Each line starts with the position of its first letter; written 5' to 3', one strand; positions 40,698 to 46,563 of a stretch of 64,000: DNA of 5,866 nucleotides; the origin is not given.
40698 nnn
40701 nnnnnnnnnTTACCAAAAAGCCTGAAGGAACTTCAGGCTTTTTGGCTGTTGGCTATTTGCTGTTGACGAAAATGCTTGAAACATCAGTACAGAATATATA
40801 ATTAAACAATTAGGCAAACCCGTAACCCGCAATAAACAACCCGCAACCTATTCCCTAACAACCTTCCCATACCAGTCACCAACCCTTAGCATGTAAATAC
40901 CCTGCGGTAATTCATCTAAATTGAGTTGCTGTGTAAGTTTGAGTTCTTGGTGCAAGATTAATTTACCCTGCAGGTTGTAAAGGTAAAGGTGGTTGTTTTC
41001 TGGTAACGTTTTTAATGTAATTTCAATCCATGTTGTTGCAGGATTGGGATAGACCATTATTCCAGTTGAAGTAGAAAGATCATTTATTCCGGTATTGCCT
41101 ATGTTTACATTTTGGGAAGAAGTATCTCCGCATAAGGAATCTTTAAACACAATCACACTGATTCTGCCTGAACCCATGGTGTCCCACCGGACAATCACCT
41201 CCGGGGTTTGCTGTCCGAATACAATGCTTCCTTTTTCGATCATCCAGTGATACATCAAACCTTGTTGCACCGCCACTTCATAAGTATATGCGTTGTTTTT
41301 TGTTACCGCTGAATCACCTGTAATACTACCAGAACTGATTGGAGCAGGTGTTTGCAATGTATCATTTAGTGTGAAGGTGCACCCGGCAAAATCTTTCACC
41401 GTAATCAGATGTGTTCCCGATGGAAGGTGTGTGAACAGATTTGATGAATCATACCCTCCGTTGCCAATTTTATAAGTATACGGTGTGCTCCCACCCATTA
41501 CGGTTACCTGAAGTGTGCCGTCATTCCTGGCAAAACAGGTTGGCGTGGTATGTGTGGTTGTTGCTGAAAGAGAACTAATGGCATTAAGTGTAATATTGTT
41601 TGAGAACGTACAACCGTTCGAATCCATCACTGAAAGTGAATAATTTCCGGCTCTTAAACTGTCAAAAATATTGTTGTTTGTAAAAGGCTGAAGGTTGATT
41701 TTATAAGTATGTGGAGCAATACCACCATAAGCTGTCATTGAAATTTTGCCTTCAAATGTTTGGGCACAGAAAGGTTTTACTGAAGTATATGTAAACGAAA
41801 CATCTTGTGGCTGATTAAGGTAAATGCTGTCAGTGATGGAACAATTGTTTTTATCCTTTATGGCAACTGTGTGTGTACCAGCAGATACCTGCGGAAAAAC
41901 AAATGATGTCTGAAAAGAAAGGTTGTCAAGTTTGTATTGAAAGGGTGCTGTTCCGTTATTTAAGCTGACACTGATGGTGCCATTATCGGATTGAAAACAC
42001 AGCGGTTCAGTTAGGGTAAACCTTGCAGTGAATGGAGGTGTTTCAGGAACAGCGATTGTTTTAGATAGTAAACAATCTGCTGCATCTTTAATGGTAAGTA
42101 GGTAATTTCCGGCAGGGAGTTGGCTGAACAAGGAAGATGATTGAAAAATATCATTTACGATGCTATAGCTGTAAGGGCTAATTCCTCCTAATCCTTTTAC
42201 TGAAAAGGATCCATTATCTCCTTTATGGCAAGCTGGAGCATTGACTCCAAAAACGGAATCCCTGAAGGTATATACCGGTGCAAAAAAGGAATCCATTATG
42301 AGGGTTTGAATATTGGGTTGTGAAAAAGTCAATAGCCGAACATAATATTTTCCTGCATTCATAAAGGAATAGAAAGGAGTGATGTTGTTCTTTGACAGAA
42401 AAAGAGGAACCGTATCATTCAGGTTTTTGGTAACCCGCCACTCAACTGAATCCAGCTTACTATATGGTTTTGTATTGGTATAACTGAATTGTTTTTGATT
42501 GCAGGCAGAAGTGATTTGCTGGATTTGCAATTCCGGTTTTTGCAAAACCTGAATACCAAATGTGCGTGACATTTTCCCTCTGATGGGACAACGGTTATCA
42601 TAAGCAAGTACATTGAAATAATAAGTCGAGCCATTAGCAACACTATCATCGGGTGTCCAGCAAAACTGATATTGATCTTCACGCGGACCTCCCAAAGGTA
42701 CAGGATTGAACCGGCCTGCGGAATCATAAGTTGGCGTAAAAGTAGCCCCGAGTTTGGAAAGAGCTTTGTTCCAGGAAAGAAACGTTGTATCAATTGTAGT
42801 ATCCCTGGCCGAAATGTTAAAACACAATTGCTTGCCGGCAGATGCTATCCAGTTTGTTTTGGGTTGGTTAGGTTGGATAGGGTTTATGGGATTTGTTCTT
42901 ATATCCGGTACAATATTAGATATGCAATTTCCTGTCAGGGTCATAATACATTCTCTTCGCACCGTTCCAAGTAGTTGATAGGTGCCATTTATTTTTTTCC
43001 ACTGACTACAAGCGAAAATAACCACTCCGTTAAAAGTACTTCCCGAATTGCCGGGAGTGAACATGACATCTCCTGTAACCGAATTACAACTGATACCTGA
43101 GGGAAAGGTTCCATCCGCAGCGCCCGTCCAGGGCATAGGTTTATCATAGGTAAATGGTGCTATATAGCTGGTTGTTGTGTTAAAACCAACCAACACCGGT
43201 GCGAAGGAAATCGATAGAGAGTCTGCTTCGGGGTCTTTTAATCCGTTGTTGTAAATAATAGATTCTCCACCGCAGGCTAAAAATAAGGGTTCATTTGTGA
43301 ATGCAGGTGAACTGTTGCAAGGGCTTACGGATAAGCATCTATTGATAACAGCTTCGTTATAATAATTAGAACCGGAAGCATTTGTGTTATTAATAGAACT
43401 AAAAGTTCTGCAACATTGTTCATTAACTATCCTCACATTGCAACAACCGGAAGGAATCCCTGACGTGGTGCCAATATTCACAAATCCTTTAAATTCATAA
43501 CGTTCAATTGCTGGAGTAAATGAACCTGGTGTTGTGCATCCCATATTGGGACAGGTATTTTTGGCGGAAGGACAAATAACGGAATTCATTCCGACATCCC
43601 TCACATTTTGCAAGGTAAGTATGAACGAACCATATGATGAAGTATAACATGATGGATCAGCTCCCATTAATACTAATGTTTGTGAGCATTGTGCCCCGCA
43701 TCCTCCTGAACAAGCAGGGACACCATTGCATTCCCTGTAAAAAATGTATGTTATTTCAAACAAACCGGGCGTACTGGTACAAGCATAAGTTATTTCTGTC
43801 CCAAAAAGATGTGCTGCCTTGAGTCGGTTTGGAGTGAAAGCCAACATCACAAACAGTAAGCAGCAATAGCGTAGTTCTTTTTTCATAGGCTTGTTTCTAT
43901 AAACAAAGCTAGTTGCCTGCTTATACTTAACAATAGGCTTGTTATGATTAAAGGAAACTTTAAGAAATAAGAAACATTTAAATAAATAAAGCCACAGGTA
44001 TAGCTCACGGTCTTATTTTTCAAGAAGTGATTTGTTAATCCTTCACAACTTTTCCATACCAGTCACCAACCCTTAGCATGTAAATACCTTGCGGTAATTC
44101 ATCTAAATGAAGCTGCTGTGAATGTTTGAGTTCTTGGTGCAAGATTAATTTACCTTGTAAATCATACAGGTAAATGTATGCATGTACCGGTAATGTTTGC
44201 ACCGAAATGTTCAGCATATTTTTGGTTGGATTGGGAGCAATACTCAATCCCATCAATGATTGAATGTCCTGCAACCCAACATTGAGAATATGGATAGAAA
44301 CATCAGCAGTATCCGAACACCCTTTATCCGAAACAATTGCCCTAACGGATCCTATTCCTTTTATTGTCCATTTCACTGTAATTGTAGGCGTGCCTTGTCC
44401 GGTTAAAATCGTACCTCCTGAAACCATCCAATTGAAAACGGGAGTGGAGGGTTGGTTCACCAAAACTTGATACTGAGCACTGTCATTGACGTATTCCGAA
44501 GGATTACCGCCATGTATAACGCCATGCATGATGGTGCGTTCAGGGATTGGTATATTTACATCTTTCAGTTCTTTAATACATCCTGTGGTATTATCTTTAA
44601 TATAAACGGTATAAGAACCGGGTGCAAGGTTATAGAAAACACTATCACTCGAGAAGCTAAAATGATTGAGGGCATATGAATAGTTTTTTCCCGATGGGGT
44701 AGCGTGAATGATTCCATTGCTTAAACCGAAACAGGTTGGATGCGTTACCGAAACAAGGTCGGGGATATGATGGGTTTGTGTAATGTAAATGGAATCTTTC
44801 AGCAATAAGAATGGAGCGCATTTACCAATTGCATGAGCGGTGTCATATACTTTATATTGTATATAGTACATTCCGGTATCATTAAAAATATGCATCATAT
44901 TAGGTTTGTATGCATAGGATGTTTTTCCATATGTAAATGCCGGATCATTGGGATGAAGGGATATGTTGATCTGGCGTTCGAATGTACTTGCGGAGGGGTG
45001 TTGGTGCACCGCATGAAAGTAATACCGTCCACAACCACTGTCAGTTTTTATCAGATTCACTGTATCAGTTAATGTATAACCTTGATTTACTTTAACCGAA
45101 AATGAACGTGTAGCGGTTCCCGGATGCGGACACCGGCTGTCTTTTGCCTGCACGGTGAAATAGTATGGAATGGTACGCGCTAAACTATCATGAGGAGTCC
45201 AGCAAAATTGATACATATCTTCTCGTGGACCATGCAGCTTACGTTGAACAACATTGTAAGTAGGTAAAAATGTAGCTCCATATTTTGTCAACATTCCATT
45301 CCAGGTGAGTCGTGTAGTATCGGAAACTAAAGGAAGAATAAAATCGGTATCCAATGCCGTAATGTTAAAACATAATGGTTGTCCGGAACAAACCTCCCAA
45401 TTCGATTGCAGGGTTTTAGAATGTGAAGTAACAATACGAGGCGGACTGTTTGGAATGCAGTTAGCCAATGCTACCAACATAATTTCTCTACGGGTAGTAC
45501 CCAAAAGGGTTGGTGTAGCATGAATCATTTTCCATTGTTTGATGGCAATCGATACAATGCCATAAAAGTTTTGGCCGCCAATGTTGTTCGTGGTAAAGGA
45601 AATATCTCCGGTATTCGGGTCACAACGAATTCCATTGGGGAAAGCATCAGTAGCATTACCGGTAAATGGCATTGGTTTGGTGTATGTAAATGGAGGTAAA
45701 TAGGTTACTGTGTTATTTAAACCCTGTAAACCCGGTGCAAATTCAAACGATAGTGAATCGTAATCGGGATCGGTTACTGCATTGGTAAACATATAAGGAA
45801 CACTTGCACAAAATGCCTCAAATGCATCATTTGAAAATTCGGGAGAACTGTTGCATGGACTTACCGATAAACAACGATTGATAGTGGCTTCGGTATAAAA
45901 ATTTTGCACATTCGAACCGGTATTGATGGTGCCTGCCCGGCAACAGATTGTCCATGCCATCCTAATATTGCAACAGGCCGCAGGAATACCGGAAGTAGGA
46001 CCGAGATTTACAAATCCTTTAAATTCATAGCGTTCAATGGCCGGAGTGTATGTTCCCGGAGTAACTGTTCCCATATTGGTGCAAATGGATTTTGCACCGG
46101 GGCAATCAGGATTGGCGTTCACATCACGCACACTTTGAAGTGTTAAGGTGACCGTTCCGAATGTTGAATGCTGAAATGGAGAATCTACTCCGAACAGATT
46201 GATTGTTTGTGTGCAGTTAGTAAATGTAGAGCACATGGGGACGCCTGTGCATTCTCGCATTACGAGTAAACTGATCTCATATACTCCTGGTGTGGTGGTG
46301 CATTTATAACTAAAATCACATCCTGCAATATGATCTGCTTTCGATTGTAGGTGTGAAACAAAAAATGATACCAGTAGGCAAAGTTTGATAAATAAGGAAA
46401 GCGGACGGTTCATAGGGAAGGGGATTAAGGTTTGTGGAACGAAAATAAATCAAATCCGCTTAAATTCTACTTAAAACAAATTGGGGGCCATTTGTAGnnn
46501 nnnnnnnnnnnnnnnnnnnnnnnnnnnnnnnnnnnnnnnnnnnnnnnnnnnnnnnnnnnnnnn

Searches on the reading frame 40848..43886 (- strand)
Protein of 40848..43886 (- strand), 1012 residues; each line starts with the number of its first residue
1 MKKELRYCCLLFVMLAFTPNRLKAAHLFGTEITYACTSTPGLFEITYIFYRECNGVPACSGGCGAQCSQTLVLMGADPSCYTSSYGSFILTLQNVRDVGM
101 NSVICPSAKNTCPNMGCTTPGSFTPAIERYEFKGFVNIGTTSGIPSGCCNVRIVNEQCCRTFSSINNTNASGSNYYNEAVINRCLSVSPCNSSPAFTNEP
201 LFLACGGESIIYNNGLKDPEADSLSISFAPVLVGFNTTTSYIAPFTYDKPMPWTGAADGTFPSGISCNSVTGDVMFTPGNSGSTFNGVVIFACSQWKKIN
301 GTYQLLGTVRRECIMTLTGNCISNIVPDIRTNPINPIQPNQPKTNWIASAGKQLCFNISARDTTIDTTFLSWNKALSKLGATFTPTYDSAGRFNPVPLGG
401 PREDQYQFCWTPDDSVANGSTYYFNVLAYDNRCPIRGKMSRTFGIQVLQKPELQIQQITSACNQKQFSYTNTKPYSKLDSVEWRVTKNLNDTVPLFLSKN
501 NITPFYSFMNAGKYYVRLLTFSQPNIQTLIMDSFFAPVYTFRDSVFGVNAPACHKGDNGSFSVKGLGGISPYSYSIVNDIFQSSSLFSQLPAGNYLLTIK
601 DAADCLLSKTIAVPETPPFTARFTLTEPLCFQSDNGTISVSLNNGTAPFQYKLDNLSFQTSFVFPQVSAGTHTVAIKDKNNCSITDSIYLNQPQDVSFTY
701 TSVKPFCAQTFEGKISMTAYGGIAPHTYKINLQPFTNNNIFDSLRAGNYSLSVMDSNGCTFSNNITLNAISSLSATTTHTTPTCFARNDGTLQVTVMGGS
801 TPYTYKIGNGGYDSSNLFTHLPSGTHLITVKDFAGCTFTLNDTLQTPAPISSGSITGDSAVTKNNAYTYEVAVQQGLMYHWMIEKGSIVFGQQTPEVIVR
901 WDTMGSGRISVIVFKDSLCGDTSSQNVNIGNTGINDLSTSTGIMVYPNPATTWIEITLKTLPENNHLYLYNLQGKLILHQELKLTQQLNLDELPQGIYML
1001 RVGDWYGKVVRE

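Call 45: search_protein_families(library=pfam, proteins=[window:40848-43886:-], max_evalue=0.001)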
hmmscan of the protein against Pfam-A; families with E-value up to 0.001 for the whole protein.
window:40848-43886:- (1012 aa): 2 families
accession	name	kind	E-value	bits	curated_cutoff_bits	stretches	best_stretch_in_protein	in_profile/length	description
PF13573.12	SprB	-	1e-22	79.9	28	2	777-810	2-35/37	SprB repeat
PF18962.6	Por_Secre_tail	-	2.2e-12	47.5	27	1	945-1004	1-64/75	Secretion system C-terminal sorting domain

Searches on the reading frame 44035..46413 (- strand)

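Call 45: search_protein_families(library=pfam, proteins=[window:44035-46413:-], max_evalue=0.001)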
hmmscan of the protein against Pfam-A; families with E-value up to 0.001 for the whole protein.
window:44035-46413:- (792 aa): 1 family
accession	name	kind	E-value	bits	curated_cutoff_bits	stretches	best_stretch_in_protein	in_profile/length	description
PF18962.6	Por_Secre_tail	-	6.1e-10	39.7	27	1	727-784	3-64/75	Secretion system C-terminal sorting domain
